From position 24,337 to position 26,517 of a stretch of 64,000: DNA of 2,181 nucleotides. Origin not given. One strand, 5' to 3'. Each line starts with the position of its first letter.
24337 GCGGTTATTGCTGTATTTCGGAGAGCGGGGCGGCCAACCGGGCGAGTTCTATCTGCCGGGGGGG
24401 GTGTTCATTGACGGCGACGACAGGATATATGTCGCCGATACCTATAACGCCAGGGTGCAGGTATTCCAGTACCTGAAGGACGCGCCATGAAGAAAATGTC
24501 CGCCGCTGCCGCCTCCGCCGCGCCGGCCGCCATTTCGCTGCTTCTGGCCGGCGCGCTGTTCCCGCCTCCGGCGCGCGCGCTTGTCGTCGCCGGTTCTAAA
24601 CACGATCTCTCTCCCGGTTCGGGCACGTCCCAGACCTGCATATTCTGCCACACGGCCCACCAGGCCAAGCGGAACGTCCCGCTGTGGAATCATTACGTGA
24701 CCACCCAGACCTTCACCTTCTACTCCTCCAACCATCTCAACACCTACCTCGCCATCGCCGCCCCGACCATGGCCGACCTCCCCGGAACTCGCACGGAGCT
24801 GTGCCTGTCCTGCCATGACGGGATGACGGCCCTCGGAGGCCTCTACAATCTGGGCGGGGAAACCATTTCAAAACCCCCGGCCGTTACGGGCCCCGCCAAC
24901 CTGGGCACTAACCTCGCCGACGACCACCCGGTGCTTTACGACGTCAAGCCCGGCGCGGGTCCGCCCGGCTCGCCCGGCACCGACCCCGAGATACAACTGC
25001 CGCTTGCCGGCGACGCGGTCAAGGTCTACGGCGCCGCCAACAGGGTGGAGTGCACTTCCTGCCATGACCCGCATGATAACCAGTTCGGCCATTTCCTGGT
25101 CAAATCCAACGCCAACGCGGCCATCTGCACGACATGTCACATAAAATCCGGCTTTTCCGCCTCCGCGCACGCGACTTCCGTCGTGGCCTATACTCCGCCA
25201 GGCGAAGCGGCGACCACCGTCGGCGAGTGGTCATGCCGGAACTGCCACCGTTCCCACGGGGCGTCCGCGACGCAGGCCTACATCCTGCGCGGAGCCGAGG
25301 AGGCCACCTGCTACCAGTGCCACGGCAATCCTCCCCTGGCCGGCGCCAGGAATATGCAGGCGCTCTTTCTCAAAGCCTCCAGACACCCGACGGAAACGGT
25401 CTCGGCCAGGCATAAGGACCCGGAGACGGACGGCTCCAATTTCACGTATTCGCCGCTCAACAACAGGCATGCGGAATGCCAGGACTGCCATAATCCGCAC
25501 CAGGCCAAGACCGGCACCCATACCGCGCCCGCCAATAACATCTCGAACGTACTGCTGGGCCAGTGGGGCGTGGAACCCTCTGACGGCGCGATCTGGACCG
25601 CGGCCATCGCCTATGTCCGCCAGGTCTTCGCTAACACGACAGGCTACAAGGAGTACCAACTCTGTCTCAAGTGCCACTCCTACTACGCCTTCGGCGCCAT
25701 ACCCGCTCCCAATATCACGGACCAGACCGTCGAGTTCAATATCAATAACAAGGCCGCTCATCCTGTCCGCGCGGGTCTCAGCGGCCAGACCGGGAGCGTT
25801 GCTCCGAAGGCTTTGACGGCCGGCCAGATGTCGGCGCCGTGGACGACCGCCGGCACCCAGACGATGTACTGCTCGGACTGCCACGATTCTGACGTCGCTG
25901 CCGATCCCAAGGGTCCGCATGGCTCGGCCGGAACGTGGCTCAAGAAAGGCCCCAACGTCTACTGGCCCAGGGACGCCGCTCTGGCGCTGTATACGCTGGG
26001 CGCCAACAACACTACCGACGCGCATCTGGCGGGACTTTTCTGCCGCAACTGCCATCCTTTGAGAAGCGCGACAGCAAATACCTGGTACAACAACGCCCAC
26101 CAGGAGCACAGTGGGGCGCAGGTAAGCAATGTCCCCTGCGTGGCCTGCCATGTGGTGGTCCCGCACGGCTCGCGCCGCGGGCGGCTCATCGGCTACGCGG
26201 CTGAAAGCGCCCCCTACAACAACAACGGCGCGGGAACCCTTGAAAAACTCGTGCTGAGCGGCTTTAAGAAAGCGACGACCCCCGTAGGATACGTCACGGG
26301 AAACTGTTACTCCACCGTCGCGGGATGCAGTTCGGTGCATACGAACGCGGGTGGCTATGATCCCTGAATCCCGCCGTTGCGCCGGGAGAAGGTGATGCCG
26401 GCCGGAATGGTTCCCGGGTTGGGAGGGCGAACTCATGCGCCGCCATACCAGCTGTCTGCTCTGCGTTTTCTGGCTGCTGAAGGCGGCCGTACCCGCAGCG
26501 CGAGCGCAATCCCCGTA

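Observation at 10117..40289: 30-kb sigma-54-wired supercluster of multihaem cytochromes, NHL beta-propellers and large beta-barrels: candidate undescribed outer-membrane or extracellular electron-transfer system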

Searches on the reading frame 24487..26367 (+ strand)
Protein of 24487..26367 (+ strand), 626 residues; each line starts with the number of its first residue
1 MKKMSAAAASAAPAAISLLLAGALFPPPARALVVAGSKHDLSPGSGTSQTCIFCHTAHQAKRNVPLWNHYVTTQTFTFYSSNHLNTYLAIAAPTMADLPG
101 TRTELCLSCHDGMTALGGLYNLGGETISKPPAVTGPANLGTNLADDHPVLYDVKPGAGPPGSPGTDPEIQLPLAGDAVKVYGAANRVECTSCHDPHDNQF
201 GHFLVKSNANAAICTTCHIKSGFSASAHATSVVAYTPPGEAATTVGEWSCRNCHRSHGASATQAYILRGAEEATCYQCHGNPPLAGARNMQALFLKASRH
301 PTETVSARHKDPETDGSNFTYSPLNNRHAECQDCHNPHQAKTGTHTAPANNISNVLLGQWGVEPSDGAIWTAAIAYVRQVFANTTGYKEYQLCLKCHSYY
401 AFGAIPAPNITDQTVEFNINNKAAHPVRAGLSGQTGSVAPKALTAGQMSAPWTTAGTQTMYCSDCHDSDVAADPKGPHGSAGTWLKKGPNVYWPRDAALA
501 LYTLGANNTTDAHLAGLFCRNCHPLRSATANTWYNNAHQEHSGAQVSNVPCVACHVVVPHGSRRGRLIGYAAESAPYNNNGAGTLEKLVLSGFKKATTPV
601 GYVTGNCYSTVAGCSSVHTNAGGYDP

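Call 5: search_protein_families(library=pfam, proteins=[window:24487-26367:+], max_evalue=0.01)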
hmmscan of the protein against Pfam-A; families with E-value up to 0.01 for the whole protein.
window:24487-26367:+ (626 aa): 5 families
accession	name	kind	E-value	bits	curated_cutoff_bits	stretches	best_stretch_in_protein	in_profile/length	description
PF09699.15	Paired_CXXCH_1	-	2.4e-23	82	20.6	2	187-219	7-37/41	Doubled CXXCH motif (Paired_CXXCH_1)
PF14522.11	Cytochrome_C7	-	2.1e-10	40.7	24.8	1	210-279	12-66/67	Cytochrome c7 and related cytochrome c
PF14537.11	Cytochrom_c3_2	-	9.1e-10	39.3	25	1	184-279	4-78/79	Cytochrome c3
PF22113.1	Mtrc-MtrF_II-IV_dom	-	5.6e-05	23.2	30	0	183-262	78-171/176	Outer membrane cytochrome MtrC/MtrF-like, domains II/IV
PF03264.19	Cytochrom_NNT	-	0.00057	20.1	24.1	1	518-560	127-169/174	NapC/NirT cytochrome c family, N-terminal region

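Call 8: search_solved_structures(query=window:24487-26367:+, max_evalue=1, show_alignments=2)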
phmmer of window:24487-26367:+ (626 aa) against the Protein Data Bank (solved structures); distinct sequences matched with E-value up to 1: 2.
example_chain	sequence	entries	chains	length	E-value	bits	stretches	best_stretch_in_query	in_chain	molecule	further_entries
7tfs_A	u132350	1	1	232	3.6e-29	105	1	27-220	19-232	Cytochrome c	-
9yuq_N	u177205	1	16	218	7.6e-25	90.7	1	18-220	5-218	Putative multiheme cytochrome c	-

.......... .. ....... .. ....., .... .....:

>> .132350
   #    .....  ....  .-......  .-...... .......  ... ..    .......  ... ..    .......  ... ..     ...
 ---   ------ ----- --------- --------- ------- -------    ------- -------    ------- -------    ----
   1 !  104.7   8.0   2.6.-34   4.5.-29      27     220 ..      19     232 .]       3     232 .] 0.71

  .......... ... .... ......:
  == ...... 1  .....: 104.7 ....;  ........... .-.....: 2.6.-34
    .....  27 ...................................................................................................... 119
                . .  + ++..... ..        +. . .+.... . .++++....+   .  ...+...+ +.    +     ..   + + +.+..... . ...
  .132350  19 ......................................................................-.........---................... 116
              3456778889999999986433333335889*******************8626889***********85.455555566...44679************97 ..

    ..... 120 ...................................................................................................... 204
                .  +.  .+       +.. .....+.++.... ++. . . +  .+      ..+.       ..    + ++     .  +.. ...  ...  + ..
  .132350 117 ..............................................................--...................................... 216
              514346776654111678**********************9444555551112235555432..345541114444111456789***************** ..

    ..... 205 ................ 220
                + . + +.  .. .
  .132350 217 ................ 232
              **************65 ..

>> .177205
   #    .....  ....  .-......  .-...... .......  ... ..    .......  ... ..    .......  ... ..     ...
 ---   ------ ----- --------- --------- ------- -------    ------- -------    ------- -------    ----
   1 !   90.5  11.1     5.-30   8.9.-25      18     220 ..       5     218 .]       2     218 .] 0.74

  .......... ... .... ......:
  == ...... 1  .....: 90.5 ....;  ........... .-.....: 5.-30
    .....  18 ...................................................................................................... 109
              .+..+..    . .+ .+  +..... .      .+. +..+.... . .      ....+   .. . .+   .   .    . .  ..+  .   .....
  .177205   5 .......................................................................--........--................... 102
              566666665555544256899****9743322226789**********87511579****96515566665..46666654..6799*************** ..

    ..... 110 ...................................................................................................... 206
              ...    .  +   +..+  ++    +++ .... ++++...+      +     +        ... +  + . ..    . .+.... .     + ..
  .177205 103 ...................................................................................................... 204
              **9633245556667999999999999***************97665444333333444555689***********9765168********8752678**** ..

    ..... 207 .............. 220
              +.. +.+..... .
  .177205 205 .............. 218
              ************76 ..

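Call 9: search_protein_families(library=ncbifam, proteins=[window:24487-26367:+], max_evalue=0.01)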
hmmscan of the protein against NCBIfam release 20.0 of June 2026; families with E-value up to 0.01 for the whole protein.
window:24487-26367:+ (626 aa): 8 families
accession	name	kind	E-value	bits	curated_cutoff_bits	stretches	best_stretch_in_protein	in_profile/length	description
TIGR01905.1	paired_CXXCH_1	subfamily_domain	6e-20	70.9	25.2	2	249-280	8-37/41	doubled CXXCH domain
TIGR03508.1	decahem_SO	subfamily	5.3e-12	45.7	192.2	2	185-281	93-221/258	DmsE family decaheme c-type cytochrome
TIGR03153.1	cytochr_NrfH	equivalog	5.9e-10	39.3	134.2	0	501-556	12-60/138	cytochrome c nitrite reductase small subunit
NF041028.1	decahem_GSU2203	exception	1.2e-09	37.8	325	1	183-280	122-208/317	GSU2203 family decaheme c-type cytochrome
NF008659.0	PRK11659.1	equivalog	1.5e-06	28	184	0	184-221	133-170/188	cytochrome c nitrite reductase pentaheme subunit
TIGR03146.1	cyt_nit_nrfB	equivalog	3.7e-06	27.3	166.6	0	184-219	107-142/145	cytochrome c nitrite reductase pentaheme subunit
NF041781.1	mnquin_red_QrcA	equivalog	0.00082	19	180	0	272-354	64-143/174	menaquinone reductase multiheme cytochrome c subunit QrcA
TIGR02161.1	napC_nirT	subfamily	0.0009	19.2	310.6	1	519-560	138-179/185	periplasmic nitrate (or nitrite) reductase c-type cytochrome, NapC/NirT family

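Call 28: find_homologous_proteins(query=window:24487-26367:+, max_evalue=0.00001)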
Query window:24487-26367:+ (626 aa): 5187 proteins with E <= 0.00001 among 8000 candidates; the best 120 are listed.
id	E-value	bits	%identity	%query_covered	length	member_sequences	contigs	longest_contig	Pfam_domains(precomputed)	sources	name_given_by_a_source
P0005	0.0e+0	1463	100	100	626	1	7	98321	PF09699.16,PF14537.12,PF14522.12,PF22113.2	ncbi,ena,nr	ncbi:MAG: hypothetical protein M0025_12130 [Elusimicrobia bacterium]|nr:hypothetical protein [Elusim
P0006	0.0e+0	1114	78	96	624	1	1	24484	PF09699.16,PF14537.12,PF14522.12,PF22113.2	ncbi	-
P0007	0.0e+0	1077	75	100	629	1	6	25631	PF09699.16,PF14537.12,PF03264.20,PF14522.12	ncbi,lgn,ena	-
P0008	0.0e+0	1047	74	96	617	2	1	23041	PF09699.16,PF14537.12,PF14522.12,PF22113.2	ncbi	-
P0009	0.0e+0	1030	74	96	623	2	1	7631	PF09699.16,PF14537.12,PF14522.12,PF22113.2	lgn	-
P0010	0.0e+0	1029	74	95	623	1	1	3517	PF09699.16,PF14537.12,PF14522.12,PF22113.2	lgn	-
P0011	0.0e+0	1015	71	96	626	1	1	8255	PF09699.16,PF14537.12,PF14522.12,PF22113.2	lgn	-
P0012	6.2e-296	1001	71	96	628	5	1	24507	PF09699.16,PF14537.12,PF03264.20,PF14522.12,PF22113.2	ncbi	-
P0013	5.5e-294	995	70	98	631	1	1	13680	PF09699.16,PF14537.12,PF14522.12,PF22113.2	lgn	-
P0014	5.2e-287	972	69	97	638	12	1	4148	PF09699.16,PF14537.12,PF14522.12,PF22113.2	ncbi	-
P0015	2.1e-285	966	68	98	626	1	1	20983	PF09699.16,PF14537.12,PF14522.12,PF22113.2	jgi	jgi:predicted CXXCH cytochrome family protein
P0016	6.9e-284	961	68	97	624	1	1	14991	PF09699.16,PF14537.12,PF14522.12,PF22113.2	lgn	-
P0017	2.3e-273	927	67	96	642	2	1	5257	PF09699.16,PF14537.12,PF03264.20,PF14522.12,PF22113.2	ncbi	-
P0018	2.5e-270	917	66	95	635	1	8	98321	PF09699.16,PF14537.12,PF03264.20,PF14522.12,PF22113.2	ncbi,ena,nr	ncbi:MAG: hypothetical protein M0025_12165 [Elusimicrobia bacterium]|nr:hypothetical protein [Elusim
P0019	1.3e-262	891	64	98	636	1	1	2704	PF09699.16,PF14537.12,PF03264.20,PF14522.12,PF22113.2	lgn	-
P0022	5.8e-229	780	57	98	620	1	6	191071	PF09699.16,PF14537.12,PF14522.12,PF22113.2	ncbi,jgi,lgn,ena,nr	ncbi:MAG TPA: hypothetical protein DCZ01_13010 [Elusimicrobia bacterium]|nr:MAG: hypothetical protei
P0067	3.4e-139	483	44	95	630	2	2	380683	PF09699.16,PF14537.12,PF14522.12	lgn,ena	-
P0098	8.7e-130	452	43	92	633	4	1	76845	PF09699.16,PF14537.12,PF14522.12,PF22113.2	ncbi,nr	ncbi:MAG: hypothetical protein HY960_06445 [Ignavibacteriae bacterium]|nr:hypothetical protein [Igna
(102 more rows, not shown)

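Call 29: find_encoding_contigs(protein=P0098, flank=10000, max_places=1)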
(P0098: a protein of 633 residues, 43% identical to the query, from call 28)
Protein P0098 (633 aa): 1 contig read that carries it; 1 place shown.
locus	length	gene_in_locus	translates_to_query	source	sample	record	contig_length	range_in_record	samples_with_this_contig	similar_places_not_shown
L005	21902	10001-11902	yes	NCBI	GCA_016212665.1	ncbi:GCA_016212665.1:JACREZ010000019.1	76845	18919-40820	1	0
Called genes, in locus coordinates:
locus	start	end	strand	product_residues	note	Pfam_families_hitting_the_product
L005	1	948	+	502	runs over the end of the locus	PF00512:HisKA, PF02518:HATPase_c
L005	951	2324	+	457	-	PF00072:Response_reg, PF00158:Sigma54_activat, PF14532:Sigma54_activ_2, PF00004:AAA (weak), PF07724:AAA_2, PF07728:AAA_5, PF25601:AAA_lid_14, PF02954:HTH_8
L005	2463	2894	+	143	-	PF23198:PDE8A_N (weak), PF00072:Response_reg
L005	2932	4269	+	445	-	PF02085:Cytochrom_CIII (faint), PF14522:Cytochrome_C7 (faint), PF14537:Cytochrom_c3_2 (faint), PF09699:Paired_CXXCH_1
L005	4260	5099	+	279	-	-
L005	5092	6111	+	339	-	PF25021:TEN_NHL (faint), PF06739:SBBP (faint), PF17170:DUF5128 (weak), PF01436:NHL (weak)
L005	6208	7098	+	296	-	PF09699:Paired_CXXCH_1 (faint)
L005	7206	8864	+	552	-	-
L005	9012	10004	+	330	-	PF08450:SGL (faint), PF01731:Arylesterase (faint), PF06739:SBBP (faint), PF24684:Vgb_lyase (faint), PF25021:TEN_NHL (faint), PF01436:NHL (faint), PF17170:DUF5128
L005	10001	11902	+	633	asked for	PF14537:Cytochrom_c3_2 (faint), PF22113:Mtrc-MtrF_II-IV_dom (faint), PF14522:Cytochrome_C7 (faint), PF09699:Paired_CXXCH_1 (weak)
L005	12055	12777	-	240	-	-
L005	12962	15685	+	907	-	PF13435:Cytochrome_C554 (faint), PF14522:Cytochrome_C7 (faint), PF22113:Mtrc-MtrF_II-IV_dom (weak), PF09699:Paired_CXXCH_1, PF13860:FlgD_ig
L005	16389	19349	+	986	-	PF07494:Reg_prop (faint), PF07495:Y_Y_Y, PF07730:HisKA_3, PF02518:HATPase_c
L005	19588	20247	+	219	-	PF00072:Response_reg, PF00196:GerE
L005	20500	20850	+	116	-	PF00072:Response_reg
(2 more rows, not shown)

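Call 30: find_encoding_contigs(protein=P0022, flank=10000, max_places=1)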
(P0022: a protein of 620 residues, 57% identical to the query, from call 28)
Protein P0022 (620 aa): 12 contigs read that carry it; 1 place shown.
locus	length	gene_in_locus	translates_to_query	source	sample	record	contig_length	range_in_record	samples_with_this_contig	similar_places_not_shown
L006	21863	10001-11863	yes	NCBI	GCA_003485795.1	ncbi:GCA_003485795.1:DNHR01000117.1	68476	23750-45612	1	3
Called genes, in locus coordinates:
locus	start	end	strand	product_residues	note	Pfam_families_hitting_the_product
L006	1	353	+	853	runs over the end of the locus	PF05893:LuxC, PF00501:AMP-binding (weak)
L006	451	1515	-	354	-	PF05201:GlutR_N, PF01488:Shikimate_DH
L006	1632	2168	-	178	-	PF22113:Mtrc-MtrF_II-IV_dom (faint), PF09699:Paired_CXXCH_1 (faint)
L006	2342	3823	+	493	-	PF00672:HAMP, PF00512:HisKA, PF02518:HATPase_c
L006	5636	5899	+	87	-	PF09699:Paired_CXXCH_1, PF14537:Cytochrom_c3_2 (weak), PF09699:Paired_CXXCH_1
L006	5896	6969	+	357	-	PF25021:TEN_NHL (faint), PF08450:SGL (faint), PF01436:NHL (weak), PF17170:DUF5128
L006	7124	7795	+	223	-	PF22113:Mtrc-MtrF_II-IV_dom (faint), PF14537:Cytochrom_c3_2 (faint), PF09699:Paired_CXXCH_1 (faint)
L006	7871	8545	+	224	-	PF22113:Mtrc-MtrF_II-IV_dom (faint), PF14537:Cytochrom_c3_2 (faint), PF09699:Paired_CXXCH_1 (faint)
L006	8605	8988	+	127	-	PF12760:Zn_ribbon_IS1595 (weak)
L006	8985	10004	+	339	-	PF01436:NHL (faint), PF25021:TEN_NHL (faint), PF08450:SGL (faint), PF17170:DUF5128 (faint)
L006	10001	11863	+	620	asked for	PF14537:Cytochrom_c3_2 (faint), PF22113:Mtrc-MtrF_II-IV_dom (faint), PF14522:Cytochrome_C7 (faint), PF09699:Paired_CXXCH_1 (weak)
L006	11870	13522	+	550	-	-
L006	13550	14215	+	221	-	-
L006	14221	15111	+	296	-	PF00483:NTP_transferase, PF12804:NTP_transf_3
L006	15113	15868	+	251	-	-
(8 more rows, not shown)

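Call 31: find_encoding_contigs(protein=P0067, flank=10000, max_places=1)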
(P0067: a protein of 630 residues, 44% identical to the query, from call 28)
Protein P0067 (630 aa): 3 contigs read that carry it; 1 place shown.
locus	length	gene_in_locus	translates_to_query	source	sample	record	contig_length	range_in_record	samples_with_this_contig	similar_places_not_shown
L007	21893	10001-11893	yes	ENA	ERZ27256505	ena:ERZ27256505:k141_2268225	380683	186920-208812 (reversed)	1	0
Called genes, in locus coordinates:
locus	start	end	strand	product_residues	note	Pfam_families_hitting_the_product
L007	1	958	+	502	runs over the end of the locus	PF00672:HAMP, PF00512:HisKA, PF02518:HATPase_c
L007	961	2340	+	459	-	PF00072:Response_reg, PF00158:Sigma54_activat, PF14532:Sigma54_activ_2, PF00004:AAA (weak), PF07724:AAA_2 (weak), PF07728:AAA_5, PF25601:AAA_lid_14, PF02954:HTH_8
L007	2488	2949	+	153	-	PF23198:PDE8A_N, PF00072:Response_reg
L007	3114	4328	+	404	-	PF02085:Cytochrom_CIII (faint), PF14522:Cytochrome_C7 (faint), PF14537:Cytochrom_c3_2 (faint), PF09699:Paired_CXXCH_1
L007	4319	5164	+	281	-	-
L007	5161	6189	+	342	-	PF25021:TEN_NHL (faint), PF17170:DUF5128, PF01436:NHL (weak)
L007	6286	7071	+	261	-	PF09699:Paired_CXXCH_1 (weak)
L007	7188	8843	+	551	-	-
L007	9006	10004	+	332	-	PF08450:SGL (faint), PF01731:Arylesterase (faint), PF25021:TEN_NHL (faint), PF01436:NHL (faint), PF17170:DUF5128 (weak)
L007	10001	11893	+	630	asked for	PF14522:Cytochrome_C7 (faint), PF14537:Cytochrom_c3_2 (faint), PF09699:Paired_CXXCH_1 (weak)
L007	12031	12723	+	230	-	PF01578:Cytochrom_C_asm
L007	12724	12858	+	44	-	PF20077:CcmD_alt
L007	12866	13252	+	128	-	PF03100:CcmE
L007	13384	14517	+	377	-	PF01855:POR_N, PF17147:PFOR_II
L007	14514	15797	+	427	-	PF02775:TPP_enzyme_C, PF01558:POR (weak)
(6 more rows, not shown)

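Call 62: search_solved_structures(query=A3, max_evalue=1)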
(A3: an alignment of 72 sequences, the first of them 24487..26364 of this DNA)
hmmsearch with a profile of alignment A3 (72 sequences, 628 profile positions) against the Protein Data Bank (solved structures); distinct sequences matched with E-value up to 1: 6.
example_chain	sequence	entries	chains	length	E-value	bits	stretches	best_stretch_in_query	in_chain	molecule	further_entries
7tfs_A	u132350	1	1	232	1.4e-52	182.1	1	12-220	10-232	Cytochrome c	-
9yuq_N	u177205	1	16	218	2.2e-35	125.3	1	14-220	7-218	Putative multiheme cytochrome c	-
8bcx_A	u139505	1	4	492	0.02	16.5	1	514-604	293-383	Nitrite reductase (cytochrome; ammonia-forming)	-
2ozy_A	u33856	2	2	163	0.055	15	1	179-255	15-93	Cytochrome c-type protein nrfB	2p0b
3ubr_A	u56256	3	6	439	0.16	13.5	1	371-482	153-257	Cytochrome c-552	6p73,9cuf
2zzs_A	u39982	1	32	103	0.68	11.4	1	448-512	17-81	Cytochrome c554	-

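Call 69: predict_structure(alignment_id=A3)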
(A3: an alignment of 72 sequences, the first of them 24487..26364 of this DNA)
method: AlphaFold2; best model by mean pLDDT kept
length: 626 residues; sequences in the alignment: 72
mean_pLDDT: 70.5   pTM: 0.69
mean pLDDT of the five models: 70.5, 65.5, 61.5, 59.7, 56.6
residues with pLDDT >= 90: 24; 70-90: 358; 50-70: 151; < 50: 93
segments of 3 or more residues with pLDDT < 50: 1-8, 28-31, 42-51, 57-63, 112-119, 129-137, 156-164, 254-266, 309-325
pLDDT, mean of each block of 10 residues (from residue 1): 47 67 59 55 45 48 49 69 57 82 75 48 51 48 70 58 52 88 87 81 80 77 83 82 79 46 50 80 86 79 61 42 52 79 76 87 82 80 88 76 51 77 73 56 69 62 76 75 70 89 80 85 79 81 73 85 72 84 90 78 84 82 70
secondary structure, 60 per line:
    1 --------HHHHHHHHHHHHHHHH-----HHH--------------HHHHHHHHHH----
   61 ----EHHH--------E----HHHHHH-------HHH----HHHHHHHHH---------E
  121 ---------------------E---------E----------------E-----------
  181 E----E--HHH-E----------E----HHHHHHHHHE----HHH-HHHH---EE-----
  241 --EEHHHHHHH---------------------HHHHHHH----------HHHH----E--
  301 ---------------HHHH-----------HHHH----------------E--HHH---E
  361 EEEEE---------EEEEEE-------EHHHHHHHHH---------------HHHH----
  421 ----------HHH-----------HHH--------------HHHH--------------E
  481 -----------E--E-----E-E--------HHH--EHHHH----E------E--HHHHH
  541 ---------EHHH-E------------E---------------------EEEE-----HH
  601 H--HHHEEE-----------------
elements in order: H9-24 H47-56 H82-87 H102-110 H209-217 H227-230 H245-251 H273-279 H290-293 H316-319 H331-334 E360-365 E375-380 H389-397 H413-416 H462-465 H518-521 H536-540 E590-593 E607-609

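Call 73: fold_search(model_id=the predicted structure, library=pdb)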
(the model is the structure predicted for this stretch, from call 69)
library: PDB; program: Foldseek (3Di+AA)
matches with E <= 10: 2; with E <= 0.001: 1
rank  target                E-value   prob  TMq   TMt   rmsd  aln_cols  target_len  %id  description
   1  7tfs                  2.0e-06  1.00  0.20  0.55   8.0       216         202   33  Cryo-EM of the OmcE nanowires from Geobacter sulfurreducens (released 2022-05-04)
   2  7eh5_A                9.0e+00  0.00  0.03  0.02  11.9        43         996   28  Cryo-EM structure of SARS-CoV-2 S-D614G variant in complex with neutralizing antibodies, RBD-chAb15 and RBD-chAb45 (released 2021-09-01)

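Call 100: find_encoding_contigs(protein=P0006, flank=10000, max_places=1)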
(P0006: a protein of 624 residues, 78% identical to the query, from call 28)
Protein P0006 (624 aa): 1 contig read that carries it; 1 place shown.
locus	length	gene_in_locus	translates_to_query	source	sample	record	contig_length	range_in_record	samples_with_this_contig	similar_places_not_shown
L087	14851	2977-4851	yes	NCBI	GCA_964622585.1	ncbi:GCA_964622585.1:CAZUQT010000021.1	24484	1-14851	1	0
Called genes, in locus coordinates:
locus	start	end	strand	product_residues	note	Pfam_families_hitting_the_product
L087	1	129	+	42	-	?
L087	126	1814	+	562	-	-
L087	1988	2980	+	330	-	PF08450:SGL (faint), PF25021:TEN_NHL (faint), PF17170:DUF5128 (weak), PF01436:NHL (weak)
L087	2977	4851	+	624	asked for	PF14522:Cytochrome_C7 (faint), PF14537:Cytochrom_c3_2 (faint), PF22113:Mtrc-MtrF_II-IV_dom (faint), PF09699:Paired_CXXCH_1 (weak)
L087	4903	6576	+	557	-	-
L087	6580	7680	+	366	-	PF01436:NHL (faint), PF17170:DUF5128 (faint), PF08450:SGL (faint), PF06739:SBBP (faint), PF25021:TEN_NHL (faint)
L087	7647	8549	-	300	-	PF00126:HTH_1, PF03466:LysR_substrate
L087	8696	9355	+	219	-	PF14522:Cytochrome_C7 (faint), PF14537:Cytochrom_c3_2 (faint), PF09699:Paired_CXXCH_1 (weak)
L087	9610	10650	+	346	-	PF05140:ResB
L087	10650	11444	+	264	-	PF01578:Cytochrom_C_asm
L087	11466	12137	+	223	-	-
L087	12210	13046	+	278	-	PF01578:Cytochrom_C_asm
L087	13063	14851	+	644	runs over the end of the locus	PF05201:GlutR_N, PF01488:Shikimate_DH, PF13241:NAD_binding_7 (faint), PF03807:F420_oxidored (faint), PF01379:Porphobil_deam, PF03900:Porphobil_deamC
